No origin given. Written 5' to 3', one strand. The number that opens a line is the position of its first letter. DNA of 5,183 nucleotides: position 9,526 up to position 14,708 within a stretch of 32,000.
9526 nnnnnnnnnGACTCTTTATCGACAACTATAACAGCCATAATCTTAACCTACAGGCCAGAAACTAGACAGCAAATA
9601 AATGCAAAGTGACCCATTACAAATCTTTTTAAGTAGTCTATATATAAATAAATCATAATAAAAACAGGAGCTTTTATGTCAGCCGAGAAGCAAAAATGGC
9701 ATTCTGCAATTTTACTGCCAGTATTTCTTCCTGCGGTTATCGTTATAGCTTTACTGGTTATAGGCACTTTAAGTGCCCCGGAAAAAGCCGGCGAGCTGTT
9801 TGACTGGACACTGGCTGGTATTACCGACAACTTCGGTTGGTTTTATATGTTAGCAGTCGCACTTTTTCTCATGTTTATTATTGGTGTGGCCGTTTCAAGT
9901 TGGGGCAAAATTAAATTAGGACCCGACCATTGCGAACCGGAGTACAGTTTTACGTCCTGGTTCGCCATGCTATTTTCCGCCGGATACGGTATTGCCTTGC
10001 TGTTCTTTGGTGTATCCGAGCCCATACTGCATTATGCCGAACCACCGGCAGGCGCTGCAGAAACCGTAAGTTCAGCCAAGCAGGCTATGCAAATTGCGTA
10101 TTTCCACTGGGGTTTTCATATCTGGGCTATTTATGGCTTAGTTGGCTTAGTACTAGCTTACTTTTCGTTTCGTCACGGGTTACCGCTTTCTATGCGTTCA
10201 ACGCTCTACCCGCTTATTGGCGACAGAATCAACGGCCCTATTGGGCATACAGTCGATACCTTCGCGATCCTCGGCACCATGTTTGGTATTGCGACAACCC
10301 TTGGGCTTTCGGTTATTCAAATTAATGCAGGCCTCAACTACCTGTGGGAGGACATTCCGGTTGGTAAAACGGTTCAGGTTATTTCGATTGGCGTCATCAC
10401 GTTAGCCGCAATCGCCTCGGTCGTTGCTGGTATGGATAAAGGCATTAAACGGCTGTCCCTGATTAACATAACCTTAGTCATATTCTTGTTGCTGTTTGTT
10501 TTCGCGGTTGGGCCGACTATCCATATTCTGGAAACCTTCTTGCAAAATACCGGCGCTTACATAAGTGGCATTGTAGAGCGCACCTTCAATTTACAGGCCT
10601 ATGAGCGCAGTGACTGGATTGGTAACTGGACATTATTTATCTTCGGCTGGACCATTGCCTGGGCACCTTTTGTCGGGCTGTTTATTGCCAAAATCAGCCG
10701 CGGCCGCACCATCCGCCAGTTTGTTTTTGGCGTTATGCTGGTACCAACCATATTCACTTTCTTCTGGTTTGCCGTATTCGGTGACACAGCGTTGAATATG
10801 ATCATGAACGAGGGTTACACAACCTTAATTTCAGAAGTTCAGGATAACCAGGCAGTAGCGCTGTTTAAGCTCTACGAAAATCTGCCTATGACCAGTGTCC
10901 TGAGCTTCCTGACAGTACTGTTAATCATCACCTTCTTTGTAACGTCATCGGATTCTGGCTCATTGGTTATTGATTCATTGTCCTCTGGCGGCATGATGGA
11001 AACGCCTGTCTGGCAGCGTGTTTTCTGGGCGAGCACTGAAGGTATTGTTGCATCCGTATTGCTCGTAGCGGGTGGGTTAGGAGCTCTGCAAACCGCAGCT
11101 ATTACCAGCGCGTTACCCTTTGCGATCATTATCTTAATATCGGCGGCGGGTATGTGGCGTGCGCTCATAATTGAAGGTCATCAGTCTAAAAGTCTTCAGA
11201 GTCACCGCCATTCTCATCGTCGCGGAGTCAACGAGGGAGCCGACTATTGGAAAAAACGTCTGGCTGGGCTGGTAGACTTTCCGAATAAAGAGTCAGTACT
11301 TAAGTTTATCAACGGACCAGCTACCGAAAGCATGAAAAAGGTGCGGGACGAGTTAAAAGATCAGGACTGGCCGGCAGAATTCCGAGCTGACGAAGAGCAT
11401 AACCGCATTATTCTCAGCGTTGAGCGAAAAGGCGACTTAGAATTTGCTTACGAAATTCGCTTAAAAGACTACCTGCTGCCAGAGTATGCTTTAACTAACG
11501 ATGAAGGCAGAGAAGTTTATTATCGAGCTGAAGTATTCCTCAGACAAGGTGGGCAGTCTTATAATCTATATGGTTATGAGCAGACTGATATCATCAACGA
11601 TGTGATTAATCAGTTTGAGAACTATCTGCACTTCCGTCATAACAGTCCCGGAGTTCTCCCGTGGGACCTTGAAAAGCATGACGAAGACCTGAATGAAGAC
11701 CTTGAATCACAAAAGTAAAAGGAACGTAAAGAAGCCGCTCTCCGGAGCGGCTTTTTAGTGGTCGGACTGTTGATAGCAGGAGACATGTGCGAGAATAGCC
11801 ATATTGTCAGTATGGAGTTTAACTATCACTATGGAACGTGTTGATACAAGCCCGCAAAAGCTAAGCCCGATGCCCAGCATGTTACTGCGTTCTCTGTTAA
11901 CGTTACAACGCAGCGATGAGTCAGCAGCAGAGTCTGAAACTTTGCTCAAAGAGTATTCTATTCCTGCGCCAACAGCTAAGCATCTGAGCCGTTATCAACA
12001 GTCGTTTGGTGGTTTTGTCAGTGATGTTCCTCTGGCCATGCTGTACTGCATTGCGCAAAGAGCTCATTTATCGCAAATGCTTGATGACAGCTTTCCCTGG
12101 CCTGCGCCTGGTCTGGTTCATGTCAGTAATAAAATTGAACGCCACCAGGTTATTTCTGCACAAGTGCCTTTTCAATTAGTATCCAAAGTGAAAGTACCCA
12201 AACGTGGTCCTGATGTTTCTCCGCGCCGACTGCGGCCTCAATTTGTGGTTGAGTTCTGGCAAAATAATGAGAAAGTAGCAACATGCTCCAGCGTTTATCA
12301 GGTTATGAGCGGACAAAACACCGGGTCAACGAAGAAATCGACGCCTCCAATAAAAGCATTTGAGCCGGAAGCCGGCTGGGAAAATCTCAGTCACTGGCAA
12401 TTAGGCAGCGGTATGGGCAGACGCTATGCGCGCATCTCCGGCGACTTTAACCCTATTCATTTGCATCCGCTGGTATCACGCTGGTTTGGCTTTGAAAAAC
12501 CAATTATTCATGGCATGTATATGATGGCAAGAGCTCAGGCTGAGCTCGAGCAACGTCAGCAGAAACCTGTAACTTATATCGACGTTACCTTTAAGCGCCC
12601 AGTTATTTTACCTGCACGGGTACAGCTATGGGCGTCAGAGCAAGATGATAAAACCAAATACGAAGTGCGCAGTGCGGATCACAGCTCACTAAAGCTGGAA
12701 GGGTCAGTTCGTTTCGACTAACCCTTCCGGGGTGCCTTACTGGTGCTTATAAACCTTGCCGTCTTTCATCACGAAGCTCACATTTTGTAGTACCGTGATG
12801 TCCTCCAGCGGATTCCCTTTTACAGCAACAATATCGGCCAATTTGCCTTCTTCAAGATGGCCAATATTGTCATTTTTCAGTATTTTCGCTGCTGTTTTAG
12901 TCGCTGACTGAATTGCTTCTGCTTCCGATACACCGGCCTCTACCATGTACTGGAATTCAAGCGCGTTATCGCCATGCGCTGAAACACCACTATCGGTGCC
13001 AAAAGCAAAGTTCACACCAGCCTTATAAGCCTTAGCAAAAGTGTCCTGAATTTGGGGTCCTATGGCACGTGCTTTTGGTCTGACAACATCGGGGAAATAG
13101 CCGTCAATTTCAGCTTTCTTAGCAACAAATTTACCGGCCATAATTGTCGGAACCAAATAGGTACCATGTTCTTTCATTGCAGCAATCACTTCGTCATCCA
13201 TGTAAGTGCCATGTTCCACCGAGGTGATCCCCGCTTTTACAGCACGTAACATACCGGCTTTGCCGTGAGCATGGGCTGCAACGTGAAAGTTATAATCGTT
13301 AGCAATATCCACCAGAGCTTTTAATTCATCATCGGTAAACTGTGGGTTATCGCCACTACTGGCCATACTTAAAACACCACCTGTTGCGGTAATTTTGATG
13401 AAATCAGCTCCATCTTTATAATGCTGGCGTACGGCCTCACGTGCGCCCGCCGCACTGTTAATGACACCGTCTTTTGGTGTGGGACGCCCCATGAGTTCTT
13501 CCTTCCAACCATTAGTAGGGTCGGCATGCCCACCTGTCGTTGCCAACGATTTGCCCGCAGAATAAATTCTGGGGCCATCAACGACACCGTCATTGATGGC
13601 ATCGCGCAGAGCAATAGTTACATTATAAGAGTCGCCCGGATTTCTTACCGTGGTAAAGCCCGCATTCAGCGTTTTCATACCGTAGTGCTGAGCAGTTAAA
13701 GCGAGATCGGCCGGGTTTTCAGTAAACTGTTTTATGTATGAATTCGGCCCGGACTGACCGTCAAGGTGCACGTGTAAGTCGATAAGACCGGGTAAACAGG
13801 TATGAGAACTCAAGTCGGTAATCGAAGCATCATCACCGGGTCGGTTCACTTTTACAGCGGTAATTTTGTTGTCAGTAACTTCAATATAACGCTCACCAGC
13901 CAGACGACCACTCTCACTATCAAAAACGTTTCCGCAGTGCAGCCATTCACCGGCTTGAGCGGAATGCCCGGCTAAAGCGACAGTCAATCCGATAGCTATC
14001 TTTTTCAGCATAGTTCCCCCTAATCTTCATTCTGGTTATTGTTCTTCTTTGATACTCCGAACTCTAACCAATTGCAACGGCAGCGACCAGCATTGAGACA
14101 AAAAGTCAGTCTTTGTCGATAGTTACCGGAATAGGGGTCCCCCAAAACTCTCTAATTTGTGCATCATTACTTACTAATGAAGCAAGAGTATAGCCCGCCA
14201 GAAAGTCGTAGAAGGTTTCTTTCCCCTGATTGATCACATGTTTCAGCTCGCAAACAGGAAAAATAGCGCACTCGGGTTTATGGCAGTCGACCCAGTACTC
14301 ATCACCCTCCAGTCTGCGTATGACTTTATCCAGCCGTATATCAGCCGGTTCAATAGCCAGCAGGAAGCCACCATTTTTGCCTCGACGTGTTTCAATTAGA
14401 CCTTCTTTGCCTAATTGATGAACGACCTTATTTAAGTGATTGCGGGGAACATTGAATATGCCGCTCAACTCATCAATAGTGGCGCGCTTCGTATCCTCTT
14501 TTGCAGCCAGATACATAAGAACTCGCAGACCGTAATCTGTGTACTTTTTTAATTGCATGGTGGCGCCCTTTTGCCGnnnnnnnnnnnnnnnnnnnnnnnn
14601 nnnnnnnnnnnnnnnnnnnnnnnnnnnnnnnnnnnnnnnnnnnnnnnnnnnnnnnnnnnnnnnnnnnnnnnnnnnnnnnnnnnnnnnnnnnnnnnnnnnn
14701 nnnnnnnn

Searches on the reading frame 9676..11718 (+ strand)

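Call 66: search_protein_families(library=pfam, proteins=[window:9676-11718:+], max_evalue=0.0001)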
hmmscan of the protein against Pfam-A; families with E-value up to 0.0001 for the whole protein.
window:9676-11718:+ (680 aa): 1 family
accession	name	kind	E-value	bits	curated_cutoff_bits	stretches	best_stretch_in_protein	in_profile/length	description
PF02028.23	BCCT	-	9.6e-186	618.4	27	1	16-497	1-482/485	BCCT, betaine/carnitine/choline family transporter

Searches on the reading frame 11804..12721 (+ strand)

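Call 67: search_protein_families(library=pfam, proteins=[window:11804-12721:+], max_evalue=0.0001)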
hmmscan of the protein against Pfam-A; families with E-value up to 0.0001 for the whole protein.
window:11804-12721:+ (305 aa): 1 family
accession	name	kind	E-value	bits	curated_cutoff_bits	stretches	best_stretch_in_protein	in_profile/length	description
PF01575.25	MaoC_dehydratas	-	8.5e-15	54.9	27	1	206-285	24-107/123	MaoC like domain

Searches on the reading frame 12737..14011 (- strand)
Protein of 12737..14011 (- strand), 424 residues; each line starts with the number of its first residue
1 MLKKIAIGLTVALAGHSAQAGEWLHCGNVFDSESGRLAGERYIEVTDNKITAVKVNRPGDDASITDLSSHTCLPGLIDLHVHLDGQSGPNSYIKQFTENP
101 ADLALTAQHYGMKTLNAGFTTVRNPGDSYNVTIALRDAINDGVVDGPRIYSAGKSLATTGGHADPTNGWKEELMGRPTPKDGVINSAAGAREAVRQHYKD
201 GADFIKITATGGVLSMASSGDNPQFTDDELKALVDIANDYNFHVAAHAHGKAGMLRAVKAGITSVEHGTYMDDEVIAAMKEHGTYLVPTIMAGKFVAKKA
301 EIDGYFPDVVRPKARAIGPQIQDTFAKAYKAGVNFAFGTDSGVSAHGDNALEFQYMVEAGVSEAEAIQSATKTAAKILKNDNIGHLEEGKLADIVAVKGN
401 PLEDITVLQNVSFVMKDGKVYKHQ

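Call 67: search_protein_families(library=pfam, proteins=[window:12737-14011:-], max_evalue=0.0001)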
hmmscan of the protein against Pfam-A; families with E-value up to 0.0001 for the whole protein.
window:12737-14011:- (424 aa): 2 families
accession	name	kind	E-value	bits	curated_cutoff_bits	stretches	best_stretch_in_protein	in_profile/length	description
PF01979.26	Amidohydro_1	-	8.3e-56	190.1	25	1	73-420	3-344/345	Amidohydrolase family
PF07969.17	Amidohydro_3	-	1.2e-12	48.6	29.7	1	198-403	226-450/472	Amidohydrolase family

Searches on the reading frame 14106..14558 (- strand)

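Call 67: search_protein_families(library=pfam, proteins=[window:14106-14558:-], max_evalue=0.0001)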
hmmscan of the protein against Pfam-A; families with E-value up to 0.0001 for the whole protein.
window:14106-14558:- (150 aa): 2 families
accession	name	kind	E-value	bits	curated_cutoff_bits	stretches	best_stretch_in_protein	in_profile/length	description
PF02082.26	Rrf2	-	1.1e-33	116.6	30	1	3-130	1-131/132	Iron-dependent Transcriptional regulator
PF01978.25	TrmB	-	2.9e-05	24.3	25.6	1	9-61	9-58/68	Sugar-specific transcriptional regulator TrmB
